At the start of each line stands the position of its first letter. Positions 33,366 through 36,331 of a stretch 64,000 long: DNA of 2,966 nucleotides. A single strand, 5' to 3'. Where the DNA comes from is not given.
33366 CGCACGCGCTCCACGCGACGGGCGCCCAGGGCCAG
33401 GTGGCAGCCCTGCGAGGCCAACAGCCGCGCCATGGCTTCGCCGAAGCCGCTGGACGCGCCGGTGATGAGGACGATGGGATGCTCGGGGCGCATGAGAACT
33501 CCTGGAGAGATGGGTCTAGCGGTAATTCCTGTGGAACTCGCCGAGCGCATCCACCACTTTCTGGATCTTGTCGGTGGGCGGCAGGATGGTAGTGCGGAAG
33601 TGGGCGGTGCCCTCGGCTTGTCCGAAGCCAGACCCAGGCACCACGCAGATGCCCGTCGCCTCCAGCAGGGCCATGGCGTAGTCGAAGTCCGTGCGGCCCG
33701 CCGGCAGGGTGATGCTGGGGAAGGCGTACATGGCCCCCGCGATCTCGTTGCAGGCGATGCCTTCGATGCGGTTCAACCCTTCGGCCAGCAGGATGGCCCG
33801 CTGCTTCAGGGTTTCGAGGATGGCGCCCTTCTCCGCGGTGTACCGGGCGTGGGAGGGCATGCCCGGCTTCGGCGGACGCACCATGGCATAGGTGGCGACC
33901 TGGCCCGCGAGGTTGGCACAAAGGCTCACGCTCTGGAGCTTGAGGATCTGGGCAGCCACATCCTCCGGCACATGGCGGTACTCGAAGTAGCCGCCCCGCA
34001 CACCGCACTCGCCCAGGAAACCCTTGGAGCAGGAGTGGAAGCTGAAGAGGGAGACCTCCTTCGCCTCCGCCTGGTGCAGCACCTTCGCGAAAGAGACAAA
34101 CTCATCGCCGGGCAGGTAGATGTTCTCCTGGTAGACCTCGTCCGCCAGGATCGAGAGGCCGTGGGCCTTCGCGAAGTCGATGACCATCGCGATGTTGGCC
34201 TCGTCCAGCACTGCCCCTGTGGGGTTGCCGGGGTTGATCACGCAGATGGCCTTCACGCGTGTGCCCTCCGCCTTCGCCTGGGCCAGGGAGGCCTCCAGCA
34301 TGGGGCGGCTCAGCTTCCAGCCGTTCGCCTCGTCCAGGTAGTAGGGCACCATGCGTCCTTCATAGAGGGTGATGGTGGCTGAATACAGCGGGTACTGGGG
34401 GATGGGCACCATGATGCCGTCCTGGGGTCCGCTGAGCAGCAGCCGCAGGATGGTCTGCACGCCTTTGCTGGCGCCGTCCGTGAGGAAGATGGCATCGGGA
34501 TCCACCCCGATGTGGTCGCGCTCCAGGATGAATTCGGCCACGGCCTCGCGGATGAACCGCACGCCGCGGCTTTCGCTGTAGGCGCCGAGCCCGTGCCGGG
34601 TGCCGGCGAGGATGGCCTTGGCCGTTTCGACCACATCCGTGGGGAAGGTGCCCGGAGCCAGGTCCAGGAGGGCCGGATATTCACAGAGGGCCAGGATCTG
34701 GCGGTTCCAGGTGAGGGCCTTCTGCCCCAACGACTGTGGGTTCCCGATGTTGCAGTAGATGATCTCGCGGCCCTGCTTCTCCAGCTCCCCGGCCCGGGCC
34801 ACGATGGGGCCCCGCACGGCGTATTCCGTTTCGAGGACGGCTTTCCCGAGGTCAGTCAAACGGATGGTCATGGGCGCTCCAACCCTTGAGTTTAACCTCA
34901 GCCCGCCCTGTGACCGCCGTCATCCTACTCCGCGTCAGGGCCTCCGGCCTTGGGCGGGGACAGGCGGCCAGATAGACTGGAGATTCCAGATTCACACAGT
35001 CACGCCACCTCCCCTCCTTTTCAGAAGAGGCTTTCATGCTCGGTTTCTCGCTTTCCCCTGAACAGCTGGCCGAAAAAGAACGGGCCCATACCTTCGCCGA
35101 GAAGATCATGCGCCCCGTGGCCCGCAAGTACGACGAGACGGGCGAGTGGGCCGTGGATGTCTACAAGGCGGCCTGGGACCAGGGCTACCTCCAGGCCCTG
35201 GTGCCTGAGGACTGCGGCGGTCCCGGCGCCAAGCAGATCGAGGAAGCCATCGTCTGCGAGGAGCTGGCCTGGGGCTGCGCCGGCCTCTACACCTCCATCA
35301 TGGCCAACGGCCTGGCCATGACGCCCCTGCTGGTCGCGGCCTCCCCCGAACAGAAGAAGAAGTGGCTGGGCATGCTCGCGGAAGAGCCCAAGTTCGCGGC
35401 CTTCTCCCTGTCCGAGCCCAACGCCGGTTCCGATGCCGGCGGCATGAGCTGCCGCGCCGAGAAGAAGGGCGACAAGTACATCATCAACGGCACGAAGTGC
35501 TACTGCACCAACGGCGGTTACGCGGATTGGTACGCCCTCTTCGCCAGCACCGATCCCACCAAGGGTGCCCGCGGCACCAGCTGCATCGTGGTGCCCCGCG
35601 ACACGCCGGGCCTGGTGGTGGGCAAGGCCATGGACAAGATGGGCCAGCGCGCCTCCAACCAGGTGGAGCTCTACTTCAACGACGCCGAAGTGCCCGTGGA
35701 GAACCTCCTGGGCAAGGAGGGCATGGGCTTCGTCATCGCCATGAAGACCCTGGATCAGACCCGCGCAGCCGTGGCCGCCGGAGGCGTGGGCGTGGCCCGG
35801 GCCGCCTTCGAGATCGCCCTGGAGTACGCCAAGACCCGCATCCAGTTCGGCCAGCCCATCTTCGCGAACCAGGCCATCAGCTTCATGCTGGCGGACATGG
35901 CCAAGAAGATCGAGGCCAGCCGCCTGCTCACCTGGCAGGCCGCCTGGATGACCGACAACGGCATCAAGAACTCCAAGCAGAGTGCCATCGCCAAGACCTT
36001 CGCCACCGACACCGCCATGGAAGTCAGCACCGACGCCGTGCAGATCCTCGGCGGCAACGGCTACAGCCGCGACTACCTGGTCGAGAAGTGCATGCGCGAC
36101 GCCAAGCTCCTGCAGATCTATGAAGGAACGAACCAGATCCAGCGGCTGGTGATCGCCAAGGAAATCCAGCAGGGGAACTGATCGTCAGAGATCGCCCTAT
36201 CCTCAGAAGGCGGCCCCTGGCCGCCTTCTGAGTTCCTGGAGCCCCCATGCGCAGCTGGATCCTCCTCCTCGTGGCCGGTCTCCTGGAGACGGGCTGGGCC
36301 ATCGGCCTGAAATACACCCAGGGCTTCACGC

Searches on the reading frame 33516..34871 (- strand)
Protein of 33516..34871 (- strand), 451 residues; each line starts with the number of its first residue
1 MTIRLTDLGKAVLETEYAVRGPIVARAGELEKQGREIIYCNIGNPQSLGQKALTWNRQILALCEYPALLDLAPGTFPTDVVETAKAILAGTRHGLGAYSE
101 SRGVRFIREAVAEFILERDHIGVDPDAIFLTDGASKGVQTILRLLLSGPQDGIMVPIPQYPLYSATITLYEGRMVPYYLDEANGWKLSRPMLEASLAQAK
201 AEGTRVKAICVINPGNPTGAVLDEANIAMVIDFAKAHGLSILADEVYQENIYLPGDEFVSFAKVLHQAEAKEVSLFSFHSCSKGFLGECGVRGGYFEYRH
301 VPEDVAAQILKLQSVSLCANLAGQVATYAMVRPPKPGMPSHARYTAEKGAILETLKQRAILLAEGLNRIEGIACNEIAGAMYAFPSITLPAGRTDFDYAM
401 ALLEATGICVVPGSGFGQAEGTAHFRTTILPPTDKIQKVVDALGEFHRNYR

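Call 80: search_protein_families(library=pfam, proteins=[window:33516-34871:-], max_evalue=0.00001)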
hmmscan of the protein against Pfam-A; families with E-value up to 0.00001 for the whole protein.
window:33516-34871:- (451 aa): 1 family
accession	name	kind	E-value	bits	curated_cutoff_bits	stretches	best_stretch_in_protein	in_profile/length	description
PF00155.27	Aminotran_1_2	-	4.7e-43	148.2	19.7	1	69-443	4-361/361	Aminotransferase class I and II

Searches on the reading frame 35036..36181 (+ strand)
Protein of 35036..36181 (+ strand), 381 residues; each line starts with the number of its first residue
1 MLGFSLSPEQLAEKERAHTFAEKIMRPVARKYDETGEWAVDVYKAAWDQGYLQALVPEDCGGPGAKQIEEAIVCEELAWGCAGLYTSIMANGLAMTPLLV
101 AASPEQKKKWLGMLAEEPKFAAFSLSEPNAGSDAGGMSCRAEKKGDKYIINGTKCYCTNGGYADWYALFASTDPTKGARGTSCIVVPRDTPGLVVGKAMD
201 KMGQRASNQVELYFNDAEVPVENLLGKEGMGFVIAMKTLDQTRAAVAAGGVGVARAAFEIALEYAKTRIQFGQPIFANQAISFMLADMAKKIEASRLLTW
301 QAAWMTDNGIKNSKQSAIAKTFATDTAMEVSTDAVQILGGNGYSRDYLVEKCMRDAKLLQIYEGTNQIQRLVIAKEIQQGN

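Call 80: search_protein_families(library=pfam, proteins=[window:35036-36181:+], max_evalue=0.00001)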
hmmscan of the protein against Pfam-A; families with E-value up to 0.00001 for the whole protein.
window:35036-36181:+ (381 aa): 5 families
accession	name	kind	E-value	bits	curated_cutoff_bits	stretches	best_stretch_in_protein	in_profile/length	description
PF00441.29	Acyl-CoA_dh_1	-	4.4e-51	173.4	22.4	1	229-377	1-149/150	Acyl-CoA dehydrogenase, C-terminal domain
PF02771.21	Acyl-CoA_dh_N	-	9.2e-24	84.4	22.9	1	7-116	1-111/113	Acyl-CoA dehydrogenase, N-terminal domain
PF02770.24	Acyl-CoA_dh_M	-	9.7e-24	83.8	33.3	1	122-216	1-96/97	Acyl-CoA dehydrogenase, middle domain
PF08028.16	Acyl-CoA_dh_2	-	3.4e-19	69.9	22.7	1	246-366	3-133/134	Acyl-CoA dehydrogenase, C-terminal domain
PF22924.1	ACOX_C_alpha1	-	3.4e-07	30.6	27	0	308-372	99-163/169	Acyl-CoA oxidase, C-alpha1 domain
